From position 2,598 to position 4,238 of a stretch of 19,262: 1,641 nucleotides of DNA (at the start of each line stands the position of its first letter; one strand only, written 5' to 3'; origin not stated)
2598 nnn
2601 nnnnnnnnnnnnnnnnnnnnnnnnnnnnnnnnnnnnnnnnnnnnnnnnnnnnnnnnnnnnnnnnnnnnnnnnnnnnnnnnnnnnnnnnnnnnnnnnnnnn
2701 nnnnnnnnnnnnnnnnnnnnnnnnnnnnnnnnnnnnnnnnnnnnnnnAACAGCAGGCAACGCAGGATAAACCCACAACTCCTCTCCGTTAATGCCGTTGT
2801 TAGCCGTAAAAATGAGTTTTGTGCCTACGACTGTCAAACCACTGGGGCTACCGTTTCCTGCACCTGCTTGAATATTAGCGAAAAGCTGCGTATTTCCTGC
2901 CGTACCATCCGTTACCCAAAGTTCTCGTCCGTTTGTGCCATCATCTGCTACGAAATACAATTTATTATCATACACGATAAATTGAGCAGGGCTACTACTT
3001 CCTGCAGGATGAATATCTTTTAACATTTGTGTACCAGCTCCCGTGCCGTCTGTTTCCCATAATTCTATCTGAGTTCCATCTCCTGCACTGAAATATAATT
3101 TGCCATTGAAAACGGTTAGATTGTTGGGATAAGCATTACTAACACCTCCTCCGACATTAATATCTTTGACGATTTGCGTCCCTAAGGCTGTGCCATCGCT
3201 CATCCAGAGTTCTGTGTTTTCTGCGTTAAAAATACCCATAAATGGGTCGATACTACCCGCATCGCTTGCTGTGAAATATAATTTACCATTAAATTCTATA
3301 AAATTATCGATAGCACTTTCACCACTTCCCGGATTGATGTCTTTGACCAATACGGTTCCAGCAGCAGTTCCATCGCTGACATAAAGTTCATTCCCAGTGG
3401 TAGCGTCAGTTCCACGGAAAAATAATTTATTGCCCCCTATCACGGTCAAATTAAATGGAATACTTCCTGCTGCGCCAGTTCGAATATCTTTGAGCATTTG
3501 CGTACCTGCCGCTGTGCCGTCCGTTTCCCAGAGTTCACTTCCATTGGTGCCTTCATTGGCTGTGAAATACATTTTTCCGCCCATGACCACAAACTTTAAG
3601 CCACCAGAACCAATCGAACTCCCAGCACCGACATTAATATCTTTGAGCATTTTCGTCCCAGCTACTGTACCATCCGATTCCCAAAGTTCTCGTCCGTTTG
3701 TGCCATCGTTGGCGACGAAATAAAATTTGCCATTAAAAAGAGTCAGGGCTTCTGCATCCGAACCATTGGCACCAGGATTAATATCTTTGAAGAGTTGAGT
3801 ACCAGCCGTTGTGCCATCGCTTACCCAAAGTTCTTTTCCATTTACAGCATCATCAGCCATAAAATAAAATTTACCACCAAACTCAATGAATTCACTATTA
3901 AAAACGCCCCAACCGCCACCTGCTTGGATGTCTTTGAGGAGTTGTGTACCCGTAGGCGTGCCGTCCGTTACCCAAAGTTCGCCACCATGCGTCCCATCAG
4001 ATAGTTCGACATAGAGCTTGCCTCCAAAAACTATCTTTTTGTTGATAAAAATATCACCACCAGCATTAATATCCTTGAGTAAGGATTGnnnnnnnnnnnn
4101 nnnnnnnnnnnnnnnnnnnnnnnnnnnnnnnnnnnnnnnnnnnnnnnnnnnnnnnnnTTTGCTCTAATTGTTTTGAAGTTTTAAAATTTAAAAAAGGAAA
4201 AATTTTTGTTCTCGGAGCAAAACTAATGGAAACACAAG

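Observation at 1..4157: Giant adhesin-like protein built from an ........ array plus two recently duplicated modules of Ig-like domain and 7-unit FG-GAP block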

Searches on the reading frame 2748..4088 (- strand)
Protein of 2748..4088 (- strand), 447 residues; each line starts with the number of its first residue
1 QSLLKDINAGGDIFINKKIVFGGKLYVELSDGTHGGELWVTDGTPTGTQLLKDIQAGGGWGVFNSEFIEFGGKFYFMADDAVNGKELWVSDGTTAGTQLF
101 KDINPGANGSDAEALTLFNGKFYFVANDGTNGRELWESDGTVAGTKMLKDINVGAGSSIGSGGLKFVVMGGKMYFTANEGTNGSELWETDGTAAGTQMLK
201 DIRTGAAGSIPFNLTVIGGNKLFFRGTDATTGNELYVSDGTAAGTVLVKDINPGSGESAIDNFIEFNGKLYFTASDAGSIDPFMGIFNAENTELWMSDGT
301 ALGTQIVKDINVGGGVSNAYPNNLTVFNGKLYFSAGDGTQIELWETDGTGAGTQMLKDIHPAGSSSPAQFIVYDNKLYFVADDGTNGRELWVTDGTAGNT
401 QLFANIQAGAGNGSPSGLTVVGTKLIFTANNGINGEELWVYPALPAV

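Call 50: predict_structure(alignment_id=A2)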
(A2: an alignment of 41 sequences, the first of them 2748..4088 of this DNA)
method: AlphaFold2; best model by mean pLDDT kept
length: 447 residues; sequences in the alignment: 41
mean_pLDDT: 90.2   pTM: 0.89
mean pLDDT of the five models: 90.2, 90.1, 89.1, 89.1, 88.8
residues with pLDDT >= 90: 336; 70-90: 69; 50-70: 34; < 50: 8
segments of 3 or more residues with pLDDT < 50: 444-447
pLDDT, mean of each block of 10 residues (from residue 1): 58 74 91 89 90 86 83 96 96 96 96 96 97 97 98 91 83 97 96 98 90 96 95 96 97 90 97 80 52 95 96 73 97 94 97 97 96 97 96 98 88 92 91 87 52
secondary structure, 60 per line:
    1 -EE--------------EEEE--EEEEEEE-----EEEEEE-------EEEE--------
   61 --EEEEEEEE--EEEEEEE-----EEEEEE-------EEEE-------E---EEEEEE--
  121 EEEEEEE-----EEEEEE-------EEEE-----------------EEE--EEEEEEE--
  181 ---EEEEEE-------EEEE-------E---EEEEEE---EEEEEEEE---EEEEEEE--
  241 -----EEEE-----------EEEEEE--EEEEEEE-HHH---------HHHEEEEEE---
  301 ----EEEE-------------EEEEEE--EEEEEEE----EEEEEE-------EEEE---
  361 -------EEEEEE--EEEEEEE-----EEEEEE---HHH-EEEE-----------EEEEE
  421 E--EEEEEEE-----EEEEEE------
elements in order: E18-21 E24-30 E36-41 E49-52 E63-70 E73-79 E85-90 E98-101 E113-118 E121-127 E133-138 E146-149 E167-169 E172-178 E184-189 E197-200 E212-217 E221-228 E232-238 E246-249 E261-266 E269-275 E292-297 E305-308 E322-327 E330-336 E341-346 E354-357 E368-373 E376-382 E388-393 E401-404 E416-421 E424-430 E436-441

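Call 52: fold_search(model_id=the predicted structure, library=pdb)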
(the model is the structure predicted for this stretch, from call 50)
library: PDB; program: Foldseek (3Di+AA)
matches with E <= 10: 1315; with E <= 0.001: 642
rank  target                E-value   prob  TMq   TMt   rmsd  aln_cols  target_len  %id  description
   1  6g6o_A                4.2e-11  1.00  0.42  0.54   7.3       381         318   16  Crystal structure of the computationally designed Ika8 protein: crystal packing No.1 in P63 (released 2018-11-28)
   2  4n7e_A                4.0e-10  1.00  0.57  0.41   8.0       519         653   10  Crystal structure of the Vps10p domain of human sortilin/NTS3 in complex with AF38469 (released 2014-01-22)
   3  3s8v_B                4.9e-10  1.00  0.29  0.23  19.2       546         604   11  Crystal structure of LRP6-Dkk1 complex (released 2011-10-26)
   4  4msl_A                5.4e-10  1.00  0.56  0.41   7.9       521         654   11  Crystal structure of the Vps10p domain of human sortilin/NTS3 in complex with AF40431 (released 2014-02-12)
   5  7t1y_B                1.3e-09  1.00  0.40  0.41   7.7       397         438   13  Structure of the Fbw7-Skp1-MycCdegron complex (released 2022-02-16)
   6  6g6m                  1.9e-09  1.00  0.41  0.52   7.9       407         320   13  Crystal structure of the computationally designed Tako8 protein in P42212 (released 2018-11-28)
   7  8dvl_A                1.9e-09  1.00  0.29  0.23  23.2       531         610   10  Crystal structure of LRP6 E3E4 in complex with disulfide constrained peptide E3.18 (released 2023-03-29)
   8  6h16_A                2.2e-09  1.00  0.31  0.24  23.9       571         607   12  Structure of LRP6 P3E3P4E4 in complex with VHH L-P2-D07 (released 2019-01-30)
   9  5mri_A                2.8e-09  1.00  0.53  0.39   8.3       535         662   11  Crystal structure of the Vps10p domain of human sortilin/NTS3 in complex with Triazolone 18 (released 2017-05-17)
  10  9i0n_A                3.0e-09  1.00  0.55  0.42   8.2       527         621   12  Cryo-EM structure of human sortilin ectodomain (released 2025-12-17)
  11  9p1u_B                5.7e-09  1.00  0.42  0.51   8.8       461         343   11  beta-barrel assembly machine from Escherichia coli in an late state of LptD assembly (released 2026-03-11)
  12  8jxe_A                7.4e-09  1.00  0.26  0.10  23.3       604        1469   12  rat megalin RAP complex head (released 2024-06-19)
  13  5znn_A                8.6e-09  1.00  0.56  0.41   7.9       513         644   10  Crystal structure of ligand-free form of the Vps10 ectodomain of Sortilin (released 2018-07-18)
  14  4a0p_A                8.6e-09  1.00  0.30  0.23  24.7       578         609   12  Crystal structure of LRP6P3E3P4E4 (released 2011-10-26)
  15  3wsx                  9.0e-09  1.00  0.53  0.41   8.4       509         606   11  SorLA Vps10p domain in ligand-free form (released 2015-02-04)
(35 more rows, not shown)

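Call 78: search_protein_families(library=pfam, proteins=[window:2748-4088:-], max_evalue=1)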
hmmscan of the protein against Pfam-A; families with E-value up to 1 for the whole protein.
window:2748-4088:- (447 aa): 5 families
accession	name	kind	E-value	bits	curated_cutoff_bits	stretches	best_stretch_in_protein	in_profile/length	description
PF13360.13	PQQ_2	-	6.9e-06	26.3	27.6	1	80-295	9-193/233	Outer membrane protein assembly factor BamB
PF19755.4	DUF6242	-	3.2e-05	24.3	29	0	325-385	149-207/217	Domain of unknown function (DUF6242)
PF23727.1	Beta-prop_FAM234A_B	-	0.0004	19.5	26.4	0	377-442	52-117/467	FAM234A/B beta-propeller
PF02205.27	WH2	-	0.0044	17.1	23.1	0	47-59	5-17/28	WH2 motif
PF24169.1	Fn3-I_PB4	-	0.089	13.7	27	0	78-104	21-47/88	Straight fiber protein PB4 first Fn3-like domain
